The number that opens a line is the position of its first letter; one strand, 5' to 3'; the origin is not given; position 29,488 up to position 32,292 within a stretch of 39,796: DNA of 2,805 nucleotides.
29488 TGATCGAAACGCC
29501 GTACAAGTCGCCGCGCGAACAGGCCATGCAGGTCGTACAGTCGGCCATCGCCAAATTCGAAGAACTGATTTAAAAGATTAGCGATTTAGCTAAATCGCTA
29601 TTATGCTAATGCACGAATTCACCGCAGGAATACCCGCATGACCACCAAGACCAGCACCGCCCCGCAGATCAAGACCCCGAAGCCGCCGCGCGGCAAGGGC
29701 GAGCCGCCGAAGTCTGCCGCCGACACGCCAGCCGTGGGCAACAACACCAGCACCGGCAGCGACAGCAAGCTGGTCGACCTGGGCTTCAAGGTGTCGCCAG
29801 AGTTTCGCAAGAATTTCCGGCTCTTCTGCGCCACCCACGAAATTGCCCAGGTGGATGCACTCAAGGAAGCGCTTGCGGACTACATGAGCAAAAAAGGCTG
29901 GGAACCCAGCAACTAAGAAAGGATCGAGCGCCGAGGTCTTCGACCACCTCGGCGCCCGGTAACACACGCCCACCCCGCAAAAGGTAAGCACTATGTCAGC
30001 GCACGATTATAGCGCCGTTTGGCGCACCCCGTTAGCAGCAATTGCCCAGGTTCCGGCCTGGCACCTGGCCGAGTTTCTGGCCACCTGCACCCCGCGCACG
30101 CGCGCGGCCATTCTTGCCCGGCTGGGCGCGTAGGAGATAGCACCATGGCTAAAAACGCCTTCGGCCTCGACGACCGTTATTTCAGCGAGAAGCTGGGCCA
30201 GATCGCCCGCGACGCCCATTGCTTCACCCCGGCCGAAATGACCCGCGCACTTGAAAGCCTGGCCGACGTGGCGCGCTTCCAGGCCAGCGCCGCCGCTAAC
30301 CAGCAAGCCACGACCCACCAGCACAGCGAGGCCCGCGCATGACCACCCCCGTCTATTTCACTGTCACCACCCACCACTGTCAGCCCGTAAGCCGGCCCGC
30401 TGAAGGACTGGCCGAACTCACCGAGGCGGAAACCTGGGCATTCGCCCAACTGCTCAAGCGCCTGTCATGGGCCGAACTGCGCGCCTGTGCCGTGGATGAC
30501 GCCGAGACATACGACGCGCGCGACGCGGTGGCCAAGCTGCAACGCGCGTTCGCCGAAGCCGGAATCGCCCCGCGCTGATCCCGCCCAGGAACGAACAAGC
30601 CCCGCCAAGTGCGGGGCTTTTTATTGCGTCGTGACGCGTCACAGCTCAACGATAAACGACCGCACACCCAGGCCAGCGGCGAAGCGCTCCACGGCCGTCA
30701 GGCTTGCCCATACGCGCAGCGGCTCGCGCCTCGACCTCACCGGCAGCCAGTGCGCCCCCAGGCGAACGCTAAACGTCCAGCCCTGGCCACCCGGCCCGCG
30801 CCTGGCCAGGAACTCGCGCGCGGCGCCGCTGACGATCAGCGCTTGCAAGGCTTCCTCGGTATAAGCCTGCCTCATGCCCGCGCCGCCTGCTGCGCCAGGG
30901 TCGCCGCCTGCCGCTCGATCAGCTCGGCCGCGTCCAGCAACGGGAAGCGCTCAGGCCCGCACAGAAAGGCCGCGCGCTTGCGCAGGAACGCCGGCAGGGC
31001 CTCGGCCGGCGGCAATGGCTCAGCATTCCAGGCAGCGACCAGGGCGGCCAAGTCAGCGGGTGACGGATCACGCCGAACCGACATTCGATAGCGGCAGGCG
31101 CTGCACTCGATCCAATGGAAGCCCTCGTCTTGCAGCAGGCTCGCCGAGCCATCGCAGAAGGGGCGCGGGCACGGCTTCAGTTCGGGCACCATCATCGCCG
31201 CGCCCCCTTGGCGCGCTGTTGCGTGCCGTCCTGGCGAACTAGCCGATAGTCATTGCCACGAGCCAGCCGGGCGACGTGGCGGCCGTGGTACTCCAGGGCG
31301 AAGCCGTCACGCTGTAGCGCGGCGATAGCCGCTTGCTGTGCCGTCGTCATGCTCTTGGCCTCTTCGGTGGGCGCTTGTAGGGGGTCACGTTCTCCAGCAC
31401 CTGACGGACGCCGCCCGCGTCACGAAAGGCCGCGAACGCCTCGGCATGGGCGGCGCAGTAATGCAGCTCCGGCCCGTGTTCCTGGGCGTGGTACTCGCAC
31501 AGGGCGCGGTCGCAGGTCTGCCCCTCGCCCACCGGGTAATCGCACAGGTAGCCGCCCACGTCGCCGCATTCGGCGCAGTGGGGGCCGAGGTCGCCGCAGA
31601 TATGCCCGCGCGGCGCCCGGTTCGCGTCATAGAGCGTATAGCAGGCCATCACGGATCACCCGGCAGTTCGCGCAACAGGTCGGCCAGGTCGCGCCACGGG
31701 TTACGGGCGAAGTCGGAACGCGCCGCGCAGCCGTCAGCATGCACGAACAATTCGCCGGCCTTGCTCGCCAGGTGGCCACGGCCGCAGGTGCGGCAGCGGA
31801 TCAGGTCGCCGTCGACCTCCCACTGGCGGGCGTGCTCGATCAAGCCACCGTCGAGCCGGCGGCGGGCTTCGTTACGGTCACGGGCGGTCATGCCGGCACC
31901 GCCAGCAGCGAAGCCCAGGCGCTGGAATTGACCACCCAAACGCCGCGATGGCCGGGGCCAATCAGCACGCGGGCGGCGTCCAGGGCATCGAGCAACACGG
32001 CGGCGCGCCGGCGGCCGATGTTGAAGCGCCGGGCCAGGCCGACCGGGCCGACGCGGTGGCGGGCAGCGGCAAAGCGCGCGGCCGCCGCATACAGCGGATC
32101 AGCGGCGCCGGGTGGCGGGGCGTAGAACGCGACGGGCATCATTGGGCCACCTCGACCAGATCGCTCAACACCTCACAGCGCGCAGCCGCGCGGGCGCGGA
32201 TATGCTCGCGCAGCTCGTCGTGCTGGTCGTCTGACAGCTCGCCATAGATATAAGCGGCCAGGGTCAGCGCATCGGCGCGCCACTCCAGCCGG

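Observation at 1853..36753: AT-rich 8-bp-periodic box arrays at eight intergenic loci across the phage genome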

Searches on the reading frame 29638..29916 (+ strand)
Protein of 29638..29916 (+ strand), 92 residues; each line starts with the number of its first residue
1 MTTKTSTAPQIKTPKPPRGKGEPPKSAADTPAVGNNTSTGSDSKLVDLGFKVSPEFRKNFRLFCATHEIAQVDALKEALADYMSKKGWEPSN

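Call 6: search_protein_families(library=pfam, proteins=[window:29638-29916:+], max_evalue=0.01)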
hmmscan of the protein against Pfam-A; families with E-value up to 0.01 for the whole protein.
window:29638-29916:+ (92 aa): 1 family
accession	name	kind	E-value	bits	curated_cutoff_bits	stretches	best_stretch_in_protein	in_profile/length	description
PF21432.3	56B_RHH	-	0.0013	19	27.2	1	60-85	7-32/32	56B-like, Ribbon-helix-helix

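Call 25: search_protein_families(library=phrogs, proteins=[window:29638-29916:+], max_evalue=0.001)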
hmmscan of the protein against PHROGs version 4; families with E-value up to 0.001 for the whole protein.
window:29638-29916:+ (92 aa): 2 families
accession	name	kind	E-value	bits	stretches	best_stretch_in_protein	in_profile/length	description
phrog_6024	-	unknown function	6.1e-10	40.5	1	14-86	5-79/80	-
phrog_29293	-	unknown function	0.00016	23.3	1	27-83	32-88/94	-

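Call 34: search_dna_similar(query=window:29638-29916:+, collection=phages, mode=protein, max_rows=25, max_evalue=0.001)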
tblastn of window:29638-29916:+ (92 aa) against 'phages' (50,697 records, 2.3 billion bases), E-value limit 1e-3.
Records with a match: 3; places in all: 4; records where one place covers at least 80% of the query: 0.
Best place of each record, by identity: <60% 3.
By first word of the organism name: Vibrio 1; Aeromonas 1; Erwinia 1.
By host as written in the record: Vibrio parahaemolyticus ATCC 17802 1; Aeromonas salmonicida HER1098 1; Erwinia tracheiphila MDcuke 1.
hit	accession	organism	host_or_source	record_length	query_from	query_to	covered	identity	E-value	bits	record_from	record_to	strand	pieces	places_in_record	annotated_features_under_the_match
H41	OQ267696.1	Vibrio phage VPHZ6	Vibrio parahaemolyticus ATCC 17802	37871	29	87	64%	44.1%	1e-7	52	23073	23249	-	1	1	hypothetical protein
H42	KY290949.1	Aeromonas phage Asp37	Aeromonas salmonicida HER1098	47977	26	79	59%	38.9%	1e-4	44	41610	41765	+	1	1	hypothetical protein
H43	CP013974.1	Erwinia phage LS-2018a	Erwinia tracheiphila MDcuke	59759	36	85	54%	38.0%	6e-4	42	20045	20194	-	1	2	record has no annotation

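Call 39: search_solved_structures(query=window:29638-29916:+, max_evalue=10, show_alignments=3)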
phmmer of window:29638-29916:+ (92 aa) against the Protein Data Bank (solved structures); distinct sequences matched with E-value up to 10: 1.
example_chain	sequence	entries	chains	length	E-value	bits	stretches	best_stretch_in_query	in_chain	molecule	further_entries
2kel_A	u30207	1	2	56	0.17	15.6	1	48-86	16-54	Uncharacterized protein 56B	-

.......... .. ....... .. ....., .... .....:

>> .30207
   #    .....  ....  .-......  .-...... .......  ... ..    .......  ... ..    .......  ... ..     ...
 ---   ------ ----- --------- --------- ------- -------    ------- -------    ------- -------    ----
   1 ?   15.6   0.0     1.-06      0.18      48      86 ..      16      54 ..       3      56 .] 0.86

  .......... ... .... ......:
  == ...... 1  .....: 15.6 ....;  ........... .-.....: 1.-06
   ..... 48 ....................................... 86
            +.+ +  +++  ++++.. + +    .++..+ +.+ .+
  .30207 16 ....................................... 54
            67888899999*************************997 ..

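Call 41: search_solved_structures(query=A2, max_evalue=10, show_alignments=3)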
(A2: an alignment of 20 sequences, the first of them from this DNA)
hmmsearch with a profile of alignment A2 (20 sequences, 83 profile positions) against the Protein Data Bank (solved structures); distinct sequences matched with E-value up to 10: 10.
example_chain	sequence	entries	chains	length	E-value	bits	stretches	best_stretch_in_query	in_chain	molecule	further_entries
2kel_A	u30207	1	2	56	3.3e-05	27.3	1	29-81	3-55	Uncharacterized protein 56B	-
1p94_A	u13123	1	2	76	0.039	17.5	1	31-79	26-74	plasmid partition protein ParG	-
2k9i_A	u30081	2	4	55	0.43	14.1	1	41-82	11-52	Uncharacterized protein ORF56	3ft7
2wt8_A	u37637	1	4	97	0.71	13.4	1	25-55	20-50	MICROCEPHALIN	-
9nxn_C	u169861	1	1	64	0.72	13.4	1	6-57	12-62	cAMP-dependent protein kinase type II-alpha regulatory subunit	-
3ktf_A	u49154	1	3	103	0.78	13.3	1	25-55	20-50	Microcephalin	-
3pa6_A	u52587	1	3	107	0.83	13.2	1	25-55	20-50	Microcephalin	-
6g8r_B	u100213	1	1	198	0.9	13.1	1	28-63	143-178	Nuclear body protein SP140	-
9kkd_A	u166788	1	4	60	1.4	12.5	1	41-80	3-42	Ribbon-helix-helix protein, CopG family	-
6noy_G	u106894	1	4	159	8.3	10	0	32-75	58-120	Maintenance of carboxysome positioning B protein, Mcsb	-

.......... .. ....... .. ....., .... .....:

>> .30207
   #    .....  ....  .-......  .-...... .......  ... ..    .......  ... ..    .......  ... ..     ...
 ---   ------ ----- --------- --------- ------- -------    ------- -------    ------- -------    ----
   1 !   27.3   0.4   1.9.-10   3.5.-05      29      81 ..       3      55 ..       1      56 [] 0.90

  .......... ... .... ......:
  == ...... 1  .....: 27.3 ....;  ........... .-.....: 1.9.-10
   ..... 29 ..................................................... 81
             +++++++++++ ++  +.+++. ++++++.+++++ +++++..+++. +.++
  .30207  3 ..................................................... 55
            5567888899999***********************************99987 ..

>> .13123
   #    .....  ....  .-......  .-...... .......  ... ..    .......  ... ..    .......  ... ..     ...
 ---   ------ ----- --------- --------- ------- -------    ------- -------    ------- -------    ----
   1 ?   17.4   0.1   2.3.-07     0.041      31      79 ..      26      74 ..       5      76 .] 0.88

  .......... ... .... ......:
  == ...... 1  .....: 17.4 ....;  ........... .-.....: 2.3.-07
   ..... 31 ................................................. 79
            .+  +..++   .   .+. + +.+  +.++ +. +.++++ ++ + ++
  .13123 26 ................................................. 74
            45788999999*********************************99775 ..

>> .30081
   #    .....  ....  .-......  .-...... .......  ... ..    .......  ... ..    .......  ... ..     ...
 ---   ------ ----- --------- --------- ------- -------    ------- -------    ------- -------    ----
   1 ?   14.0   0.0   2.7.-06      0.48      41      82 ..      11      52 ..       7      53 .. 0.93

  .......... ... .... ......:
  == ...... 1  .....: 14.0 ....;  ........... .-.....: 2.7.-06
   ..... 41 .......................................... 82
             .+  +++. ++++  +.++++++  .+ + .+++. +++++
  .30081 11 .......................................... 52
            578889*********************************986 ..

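Call 43: find_homologous_proteins(query=window:29638-29916:+, max_evalue=0.001)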
Query window:29638-29916:+ (92 aa): 52 proteins with E <= 0.001 among 53 candidates.
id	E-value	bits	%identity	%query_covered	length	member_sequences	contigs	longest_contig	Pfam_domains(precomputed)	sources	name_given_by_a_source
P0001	7.6e-54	197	97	100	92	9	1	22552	-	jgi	jgi:hypothetical protein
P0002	1.6e-44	168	88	99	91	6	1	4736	-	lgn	-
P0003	4.8e-41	156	82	98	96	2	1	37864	-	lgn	-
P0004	2.4e-40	154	79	98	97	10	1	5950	-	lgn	-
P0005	1.2e-39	152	83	91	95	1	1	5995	-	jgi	jgi:predicted phage gp36 major capsid-like protein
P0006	1.8e-38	148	81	86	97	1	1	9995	-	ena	-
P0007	4.7e-37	144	75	97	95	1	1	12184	-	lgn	-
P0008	9.5e-37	143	80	90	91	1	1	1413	-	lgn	-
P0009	6.9e-36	140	72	89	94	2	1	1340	-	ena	-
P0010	9.0e-36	140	71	100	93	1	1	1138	PF21432.4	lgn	-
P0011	1.8e-35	139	74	98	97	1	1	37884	-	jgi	-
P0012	2.1e-34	135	70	97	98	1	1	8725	PF21432.4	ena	-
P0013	3.0e-34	135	70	97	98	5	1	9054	PF21432.4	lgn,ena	-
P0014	7.8e-34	133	68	99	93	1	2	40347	-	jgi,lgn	jgi:hypothetical protein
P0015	1.8e-33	132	71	91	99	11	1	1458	-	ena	-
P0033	1.0e-29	120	68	85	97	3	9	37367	-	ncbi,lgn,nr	ncbi:TPA: hypothetical protein ACPWIL_006125 [Pseudomonas aeruginosa]|nr:hypothetical protein [Pseud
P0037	2.0e-29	119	63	97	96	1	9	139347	-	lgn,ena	-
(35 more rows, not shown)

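Call 46: find_encoding_contigs(protein=P0033, flank=10000, max_places=4)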
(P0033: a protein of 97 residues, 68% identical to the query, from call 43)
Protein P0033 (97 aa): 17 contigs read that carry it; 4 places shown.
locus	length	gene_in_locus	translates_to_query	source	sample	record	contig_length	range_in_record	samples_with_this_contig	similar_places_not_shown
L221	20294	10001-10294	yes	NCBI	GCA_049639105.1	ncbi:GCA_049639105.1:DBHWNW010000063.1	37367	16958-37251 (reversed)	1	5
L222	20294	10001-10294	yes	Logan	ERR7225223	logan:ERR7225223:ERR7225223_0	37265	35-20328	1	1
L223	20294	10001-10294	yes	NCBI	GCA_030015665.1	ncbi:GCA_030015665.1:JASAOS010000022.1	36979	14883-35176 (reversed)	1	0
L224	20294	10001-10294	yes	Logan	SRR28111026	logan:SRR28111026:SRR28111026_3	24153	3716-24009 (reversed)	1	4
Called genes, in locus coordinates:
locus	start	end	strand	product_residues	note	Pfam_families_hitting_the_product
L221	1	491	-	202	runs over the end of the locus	PF05876:GpA_ATPase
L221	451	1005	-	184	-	PF07278:DUF1441 (weak), PF07471:Phage_Nu1 (weak)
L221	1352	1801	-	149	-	-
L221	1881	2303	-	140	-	-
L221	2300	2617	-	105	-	PF05106:Phage_holin_3_1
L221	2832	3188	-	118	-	-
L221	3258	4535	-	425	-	PF00589:Phage_integrase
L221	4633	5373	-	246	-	-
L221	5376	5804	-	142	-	-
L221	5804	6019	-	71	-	-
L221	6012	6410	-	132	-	-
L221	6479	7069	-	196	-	-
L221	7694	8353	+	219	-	PF13560:HTH_31 (faint), PF00717:Peptidase_S24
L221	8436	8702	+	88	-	-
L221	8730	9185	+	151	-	-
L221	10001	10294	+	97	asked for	-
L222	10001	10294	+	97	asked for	-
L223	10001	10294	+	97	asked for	-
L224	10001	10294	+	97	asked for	-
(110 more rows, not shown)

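Call 47: predict_structure(alignment_id=A3)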
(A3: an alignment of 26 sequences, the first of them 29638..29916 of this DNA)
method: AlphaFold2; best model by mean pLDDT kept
length: 92 residues; sequences in the alignment: 26
mean_pLDDT: 61.2   pTM: 0.35
mean pLDDT of the five models: 61.2, 59.6, 55.6, 53.7, 53.1
residues with pLDDT >= 90: 0; 70-90: 34; 50-70: 29; < 50: 29
segments of 3 or more residues with pLDDT < 50: 1-4, 29-43
pLDDT, mean of each block of 10 residues (from residue 1): 47 52 49 46 55 76 81 78 69 52
secondary structure, 60 per line:
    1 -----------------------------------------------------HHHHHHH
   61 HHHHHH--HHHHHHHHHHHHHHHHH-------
elements in order: H54-66 H69-85

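Call 63: find_encoding_contigs(protein=P0037, flank=10000, max_places=3)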
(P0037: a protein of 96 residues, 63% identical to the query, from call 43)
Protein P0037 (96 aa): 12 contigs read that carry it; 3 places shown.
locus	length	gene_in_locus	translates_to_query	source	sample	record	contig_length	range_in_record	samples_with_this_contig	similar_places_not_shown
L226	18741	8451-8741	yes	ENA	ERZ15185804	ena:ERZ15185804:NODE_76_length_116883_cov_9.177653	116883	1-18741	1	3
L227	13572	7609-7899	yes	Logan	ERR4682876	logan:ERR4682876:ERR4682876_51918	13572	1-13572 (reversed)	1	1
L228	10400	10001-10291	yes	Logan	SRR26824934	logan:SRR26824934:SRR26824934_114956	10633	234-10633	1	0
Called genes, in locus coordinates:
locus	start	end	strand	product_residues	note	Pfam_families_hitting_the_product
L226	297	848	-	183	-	-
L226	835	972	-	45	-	-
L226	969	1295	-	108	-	PF05106:Phage_holin_3_1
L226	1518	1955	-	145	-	-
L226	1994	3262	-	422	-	PF00589:Phage_integrase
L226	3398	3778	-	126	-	-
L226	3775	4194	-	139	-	-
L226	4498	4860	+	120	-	-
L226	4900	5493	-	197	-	-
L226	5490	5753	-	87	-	-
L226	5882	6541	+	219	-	PF00717:Peptidase_S24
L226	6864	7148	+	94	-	-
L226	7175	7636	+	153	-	-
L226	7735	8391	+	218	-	PF01656:CbiA (weak)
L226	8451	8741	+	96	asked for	-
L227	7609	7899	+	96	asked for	-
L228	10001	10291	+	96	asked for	-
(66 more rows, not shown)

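Call 88: fold_search(model_id=the predicted structure, library=pdb)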
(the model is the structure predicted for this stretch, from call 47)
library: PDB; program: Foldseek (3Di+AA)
matches with E <= 10: 4; with E <= 0.001: 0
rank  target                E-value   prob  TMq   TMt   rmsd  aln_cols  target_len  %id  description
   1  8otz_EX               6.4e+00  0.03  0.22  0.05  33.0        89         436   19  48-nm repeat of the native axonemal doublet microtubule from bovine sperm (released 2023-11-22)
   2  8iyj_T3               7.4e+00  0.03  0.22  0.05  27.0        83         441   16  Cryo-EM structure of the 48-nm repeat doublet microtubule from mouse sperm (released 2023-07-05)
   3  2bt2_A                8.4e+00  0.07  0.26  0.18   3.8        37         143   22  Structure of the regulator of G-protein signaling 16 (released 2005-06-03)
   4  1oks                  9.7e+00  0.09  0.36  0.54   4.9        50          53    8  Crystal structure of the measles virus phosphoprotein XD domain (released 2003-09-01)

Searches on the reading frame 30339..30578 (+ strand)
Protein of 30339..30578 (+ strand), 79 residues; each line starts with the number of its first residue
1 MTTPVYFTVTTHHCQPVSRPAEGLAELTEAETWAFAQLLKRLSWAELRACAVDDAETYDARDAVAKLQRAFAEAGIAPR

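Call 26: search_protein_families(library=phrogs, proteins=[window:30339-30578:+], max_evalue=0.001)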
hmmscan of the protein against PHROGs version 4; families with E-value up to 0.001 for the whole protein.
window:30339-30578:+ (79 aa): 0 families

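Call 89: search_protein_families(library=pfam, proteins=[window:30339-30578:+], max_evalue=0.01)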
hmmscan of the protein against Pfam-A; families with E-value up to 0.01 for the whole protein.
window:30339-30578:+ (79 aa): 1 family
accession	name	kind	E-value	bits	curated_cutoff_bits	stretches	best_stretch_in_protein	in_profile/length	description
PF24806.1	DUF7706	-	4.5e-22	78.3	27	1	21-79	5-63/63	Family of unknown function (DUF7706)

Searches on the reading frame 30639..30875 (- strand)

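Call 26: search_protein_families(library=phrogs, proteins=[window:30639-30875:-], max_evalue=0.001)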
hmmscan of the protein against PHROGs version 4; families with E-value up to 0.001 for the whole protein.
window:30639-30875:- (78 aa): 1 family
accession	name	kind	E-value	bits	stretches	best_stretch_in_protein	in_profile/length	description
phrog_22090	-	unknown function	4.8e-24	85.4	1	1-78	1-79/79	-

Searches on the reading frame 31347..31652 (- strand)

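Call 26: search_protein_families(library=phrogs, proteins=[window:31347-31652:-], max_evalue=0.001)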
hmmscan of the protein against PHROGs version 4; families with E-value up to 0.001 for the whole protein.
window:31347-31652:- (101 aa): 1 family
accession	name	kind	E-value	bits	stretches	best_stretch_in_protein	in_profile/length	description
phrog_13747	-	unknown function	0.0002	22.8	1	31-58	36-62/103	-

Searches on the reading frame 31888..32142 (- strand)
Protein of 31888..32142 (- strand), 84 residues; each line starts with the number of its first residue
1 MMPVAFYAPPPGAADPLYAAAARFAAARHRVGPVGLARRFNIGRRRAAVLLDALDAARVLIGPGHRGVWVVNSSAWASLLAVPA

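Call 24: search_protein_families(library=phrogs, proteins=[window:31888-32142:-], max_evalue=0.001)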
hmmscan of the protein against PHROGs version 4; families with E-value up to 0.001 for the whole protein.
window:31888-32142:- (84 aa): 1 family
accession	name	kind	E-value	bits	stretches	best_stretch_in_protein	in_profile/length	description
phrog_6576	-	unknown function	0.0004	20.8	1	12-67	165-220/325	-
